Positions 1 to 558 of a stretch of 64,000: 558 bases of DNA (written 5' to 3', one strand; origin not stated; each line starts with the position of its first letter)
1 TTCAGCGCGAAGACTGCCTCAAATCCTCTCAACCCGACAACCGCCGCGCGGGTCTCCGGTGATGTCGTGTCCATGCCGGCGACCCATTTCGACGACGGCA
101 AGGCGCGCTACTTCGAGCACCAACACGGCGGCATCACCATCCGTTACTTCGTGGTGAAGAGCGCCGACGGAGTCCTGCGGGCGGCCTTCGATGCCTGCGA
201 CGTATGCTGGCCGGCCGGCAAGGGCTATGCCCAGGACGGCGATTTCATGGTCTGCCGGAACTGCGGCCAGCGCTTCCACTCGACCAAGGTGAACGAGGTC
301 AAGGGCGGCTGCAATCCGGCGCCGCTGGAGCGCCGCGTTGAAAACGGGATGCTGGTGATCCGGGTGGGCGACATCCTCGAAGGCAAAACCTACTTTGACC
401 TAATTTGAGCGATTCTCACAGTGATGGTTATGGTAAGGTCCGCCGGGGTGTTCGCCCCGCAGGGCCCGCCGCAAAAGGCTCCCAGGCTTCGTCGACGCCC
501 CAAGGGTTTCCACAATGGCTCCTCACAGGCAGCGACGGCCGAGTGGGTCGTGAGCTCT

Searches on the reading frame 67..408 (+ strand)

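Call 64: search_protein_families(library=pfam, proteins=[window:67-408:+], max_evalue=0.00001)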
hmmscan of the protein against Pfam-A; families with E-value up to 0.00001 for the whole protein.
window:67-408:+ (113 aa): 1 family
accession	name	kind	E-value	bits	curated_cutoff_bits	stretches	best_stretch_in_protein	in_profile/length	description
PF10080.14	FtrD-like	-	1.4e-30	105.8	26.3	1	9-110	2-101/101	Membrane iron-sulfur containing protein FtrD-like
